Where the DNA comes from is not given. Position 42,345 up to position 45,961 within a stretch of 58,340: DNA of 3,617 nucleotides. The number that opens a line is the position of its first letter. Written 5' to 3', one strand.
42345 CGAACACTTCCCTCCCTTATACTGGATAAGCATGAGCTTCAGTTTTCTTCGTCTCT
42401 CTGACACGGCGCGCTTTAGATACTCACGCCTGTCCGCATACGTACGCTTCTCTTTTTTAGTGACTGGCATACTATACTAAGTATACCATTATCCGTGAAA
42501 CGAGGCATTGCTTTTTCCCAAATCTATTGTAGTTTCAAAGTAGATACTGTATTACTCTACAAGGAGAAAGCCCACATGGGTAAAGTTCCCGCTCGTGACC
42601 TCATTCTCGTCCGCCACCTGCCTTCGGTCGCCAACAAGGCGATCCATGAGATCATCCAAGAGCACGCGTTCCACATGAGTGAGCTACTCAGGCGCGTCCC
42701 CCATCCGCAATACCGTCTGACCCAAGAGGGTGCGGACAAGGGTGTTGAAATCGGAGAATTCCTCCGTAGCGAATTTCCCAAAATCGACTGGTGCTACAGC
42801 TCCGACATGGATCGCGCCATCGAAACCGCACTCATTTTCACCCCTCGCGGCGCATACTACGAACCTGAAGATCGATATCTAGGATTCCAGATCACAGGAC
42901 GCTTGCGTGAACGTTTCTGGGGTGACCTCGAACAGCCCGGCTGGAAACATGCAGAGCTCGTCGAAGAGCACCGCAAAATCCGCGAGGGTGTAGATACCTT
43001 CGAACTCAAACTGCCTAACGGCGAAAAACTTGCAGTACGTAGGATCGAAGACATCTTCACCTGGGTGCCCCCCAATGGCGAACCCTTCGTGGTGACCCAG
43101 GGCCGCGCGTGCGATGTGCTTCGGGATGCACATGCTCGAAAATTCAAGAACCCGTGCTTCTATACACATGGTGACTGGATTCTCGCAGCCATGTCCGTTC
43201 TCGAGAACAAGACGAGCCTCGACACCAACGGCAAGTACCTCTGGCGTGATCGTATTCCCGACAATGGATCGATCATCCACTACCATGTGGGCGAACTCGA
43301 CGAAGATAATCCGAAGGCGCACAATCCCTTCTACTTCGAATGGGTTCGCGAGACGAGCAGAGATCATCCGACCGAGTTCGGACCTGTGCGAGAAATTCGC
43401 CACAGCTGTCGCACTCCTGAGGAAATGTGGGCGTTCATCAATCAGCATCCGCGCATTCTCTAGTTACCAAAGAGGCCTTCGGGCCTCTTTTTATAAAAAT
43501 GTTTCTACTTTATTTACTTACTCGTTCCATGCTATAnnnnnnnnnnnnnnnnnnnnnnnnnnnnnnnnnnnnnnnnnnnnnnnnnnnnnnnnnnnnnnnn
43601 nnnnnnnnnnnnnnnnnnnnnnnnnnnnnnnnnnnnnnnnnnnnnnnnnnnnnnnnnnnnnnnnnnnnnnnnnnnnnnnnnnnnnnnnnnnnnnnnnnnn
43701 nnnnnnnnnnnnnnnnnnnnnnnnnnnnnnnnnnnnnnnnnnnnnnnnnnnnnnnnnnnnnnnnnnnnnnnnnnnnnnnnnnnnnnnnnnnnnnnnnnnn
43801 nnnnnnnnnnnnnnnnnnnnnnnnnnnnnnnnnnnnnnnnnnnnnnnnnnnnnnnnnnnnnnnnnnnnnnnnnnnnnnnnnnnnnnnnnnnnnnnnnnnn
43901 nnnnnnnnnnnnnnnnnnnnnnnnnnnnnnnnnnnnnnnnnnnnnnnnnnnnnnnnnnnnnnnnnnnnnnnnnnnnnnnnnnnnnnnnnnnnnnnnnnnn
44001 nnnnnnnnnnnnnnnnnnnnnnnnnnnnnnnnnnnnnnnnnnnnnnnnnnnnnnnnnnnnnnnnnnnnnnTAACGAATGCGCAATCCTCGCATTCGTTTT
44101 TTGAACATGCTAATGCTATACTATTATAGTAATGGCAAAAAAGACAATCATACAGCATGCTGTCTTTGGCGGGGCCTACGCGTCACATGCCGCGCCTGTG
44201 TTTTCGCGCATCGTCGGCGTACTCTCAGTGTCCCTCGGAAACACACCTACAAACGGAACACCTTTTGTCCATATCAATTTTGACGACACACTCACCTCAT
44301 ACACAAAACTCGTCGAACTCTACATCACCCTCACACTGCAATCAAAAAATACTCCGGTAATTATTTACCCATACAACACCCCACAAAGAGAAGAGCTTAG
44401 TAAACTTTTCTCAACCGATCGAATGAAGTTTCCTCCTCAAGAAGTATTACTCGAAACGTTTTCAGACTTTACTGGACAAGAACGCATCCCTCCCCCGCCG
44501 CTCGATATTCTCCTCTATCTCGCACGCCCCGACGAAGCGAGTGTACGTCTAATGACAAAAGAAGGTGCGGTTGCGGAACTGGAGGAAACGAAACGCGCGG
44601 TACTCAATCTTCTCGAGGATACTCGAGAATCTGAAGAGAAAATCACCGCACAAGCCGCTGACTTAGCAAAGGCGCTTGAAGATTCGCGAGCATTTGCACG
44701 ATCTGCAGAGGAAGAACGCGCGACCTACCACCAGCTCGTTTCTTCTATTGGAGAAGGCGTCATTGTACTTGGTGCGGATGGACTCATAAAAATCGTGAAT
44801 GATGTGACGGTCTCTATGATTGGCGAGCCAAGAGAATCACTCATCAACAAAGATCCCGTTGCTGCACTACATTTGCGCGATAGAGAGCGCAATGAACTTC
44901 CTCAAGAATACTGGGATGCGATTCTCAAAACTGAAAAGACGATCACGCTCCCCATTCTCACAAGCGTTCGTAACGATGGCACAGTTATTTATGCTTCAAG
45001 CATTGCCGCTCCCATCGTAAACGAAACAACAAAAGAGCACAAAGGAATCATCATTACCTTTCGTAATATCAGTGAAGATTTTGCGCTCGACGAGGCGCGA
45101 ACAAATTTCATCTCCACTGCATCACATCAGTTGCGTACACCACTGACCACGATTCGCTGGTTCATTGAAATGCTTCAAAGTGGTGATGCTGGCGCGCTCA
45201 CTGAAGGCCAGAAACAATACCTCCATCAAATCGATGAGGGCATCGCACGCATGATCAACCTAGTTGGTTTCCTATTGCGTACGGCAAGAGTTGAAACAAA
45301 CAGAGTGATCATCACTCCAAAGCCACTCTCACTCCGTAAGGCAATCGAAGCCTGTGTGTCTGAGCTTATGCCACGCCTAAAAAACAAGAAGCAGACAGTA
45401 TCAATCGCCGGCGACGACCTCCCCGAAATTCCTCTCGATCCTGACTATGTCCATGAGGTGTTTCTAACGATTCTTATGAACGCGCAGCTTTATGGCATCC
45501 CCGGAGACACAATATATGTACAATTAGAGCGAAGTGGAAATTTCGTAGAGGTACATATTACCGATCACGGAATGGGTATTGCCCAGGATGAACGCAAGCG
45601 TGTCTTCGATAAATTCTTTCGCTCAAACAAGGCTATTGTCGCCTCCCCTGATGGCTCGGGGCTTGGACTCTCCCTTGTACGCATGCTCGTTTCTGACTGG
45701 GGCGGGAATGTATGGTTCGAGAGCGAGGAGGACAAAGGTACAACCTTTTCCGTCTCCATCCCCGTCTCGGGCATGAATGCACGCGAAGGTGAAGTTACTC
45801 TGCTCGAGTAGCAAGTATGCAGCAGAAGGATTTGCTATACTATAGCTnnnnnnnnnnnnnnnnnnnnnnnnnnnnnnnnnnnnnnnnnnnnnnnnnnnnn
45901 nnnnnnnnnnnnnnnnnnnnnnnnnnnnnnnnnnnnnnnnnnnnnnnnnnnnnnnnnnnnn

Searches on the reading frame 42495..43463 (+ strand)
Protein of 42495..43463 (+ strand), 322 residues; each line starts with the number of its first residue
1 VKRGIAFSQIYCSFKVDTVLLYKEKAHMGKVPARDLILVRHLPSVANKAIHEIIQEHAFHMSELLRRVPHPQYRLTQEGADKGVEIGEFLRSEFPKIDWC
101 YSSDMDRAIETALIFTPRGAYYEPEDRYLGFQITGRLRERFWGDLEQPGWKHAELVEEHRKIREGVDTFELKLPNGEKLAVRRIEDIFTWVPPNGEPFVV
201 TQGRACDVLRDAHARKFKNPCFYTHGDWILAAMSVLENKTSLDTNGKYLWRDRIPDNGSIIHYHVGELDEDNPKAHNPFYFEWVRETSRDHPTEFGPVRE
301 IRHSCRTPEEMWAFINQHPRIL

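Call 10: search_protein_families(library=pfam, proteins=[window:42495-43463:+])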
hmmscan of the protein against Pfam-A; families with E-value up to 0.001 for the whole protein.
window:42495-43463:+ (322 aa): 1 family
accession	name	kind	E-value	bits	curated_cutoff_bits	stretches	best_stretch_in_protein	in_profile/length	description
PF00300.27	His_Phos_1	-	1.7e-10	41.3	21.7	1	70-179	20-119/194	Histidine phosphatase superfamily (branch 1)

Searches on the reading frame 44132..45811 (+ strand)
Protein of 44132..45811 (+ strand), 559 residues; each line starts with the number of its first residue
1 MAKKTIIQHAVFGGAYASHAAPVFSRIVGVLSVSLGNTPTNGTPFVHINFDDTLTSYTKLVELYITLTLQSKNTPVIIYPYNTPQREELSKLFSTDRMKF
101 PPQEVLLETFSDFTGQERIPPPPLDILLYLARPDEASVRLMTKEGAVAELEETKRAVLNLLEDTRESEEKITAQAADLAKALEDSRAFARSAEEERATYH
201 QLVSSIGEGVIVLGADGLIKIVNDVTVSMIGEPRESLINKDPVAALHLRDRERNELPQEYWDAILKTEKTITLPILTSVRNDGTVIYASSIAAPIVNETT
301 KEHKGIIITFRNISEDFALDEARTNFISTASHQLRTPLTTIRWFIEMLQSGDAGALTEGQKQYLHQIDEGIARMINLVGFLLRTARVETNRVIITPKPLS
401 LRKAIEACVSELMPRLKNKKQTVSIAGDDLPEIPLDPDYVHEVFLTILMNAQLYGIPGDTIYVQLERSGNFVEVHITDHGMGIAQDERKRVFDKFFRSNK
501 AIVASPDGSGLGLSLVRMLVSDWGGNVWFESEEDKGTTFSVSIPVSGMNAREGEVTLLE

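Call 10: search_protein_families(library=pfam, proteins=[window:44132-45811:+])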
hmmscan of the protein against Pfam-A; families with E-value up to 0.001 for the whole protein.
window:44132-45811:+ (559 aa): 6 families
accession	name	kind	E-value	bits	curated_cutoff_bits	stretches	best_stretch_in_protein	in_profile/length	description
PF02518.31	HATPase_c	-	3.8e-22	79.3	26.4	1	436-545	2-109/111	Histidine kinase-, DNA gyrase B-, and HSP90-like ATPase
PF00512.31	HisKA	-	2.1e-16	60.1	26.9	1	322-389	1-65/66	His Kinase A (phospho-acceptor) domain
PF00989.32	PAS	-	1.5e-07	31.9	22.6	1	199-313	3-113/113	PAS fold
PF13426.13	PAS_9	-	1.5e-05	25.6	27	1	208-315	2-103/103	PAS domain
PF08448.16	PAS_4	-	0.00014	22.5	23.1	1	204-315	2-107/110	PAS fold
PF13581.12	HATPase_c_2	-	0.00016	22.1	27.4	1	457-523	52-112/127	Histidine kinase-like ATPase domain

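Call 11: find_encoding_contigs(protein=window:44132-45811:+, flank=10000, max_places=10)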
Protein window:44132-45811:+ (559 aa): 1 contig read that carries it; 1 place shown.
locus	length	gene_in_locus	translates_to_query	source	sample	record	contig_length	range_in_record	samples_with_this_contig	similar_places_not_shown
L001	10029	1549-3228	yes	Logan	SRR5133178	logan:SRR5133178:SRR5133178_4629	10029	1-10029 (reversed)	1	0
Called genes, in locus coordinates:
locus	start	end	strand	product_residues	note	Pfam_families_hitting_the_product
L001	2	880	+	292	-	?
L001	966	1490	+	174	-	-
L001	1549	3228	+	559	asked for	PF00989:PAS (weak), PF00512:HisKA, PF02518:HATPase_c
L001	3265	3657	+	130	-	PF01219:DAGK_prokar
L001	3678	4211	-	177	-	PF00293:NUDIX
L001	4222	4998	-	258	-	PF02900:LigB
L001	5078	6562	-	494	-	PF13347:MFS_2 (weak), PF07690:MFS_1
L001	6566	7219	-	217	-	PF25984:BSH_YknX (faint), PF25990:Beta-barrel_YknX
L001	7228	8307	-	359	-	PF25973:BSH_CzcB (faint), PF25881:HH_YBHG (weak)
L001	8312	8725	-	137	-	PF01047:MarR, PF12802:MarR_2, PF13412:HTH_24 (weak), PF13463:HTH_27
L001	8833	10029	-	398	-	?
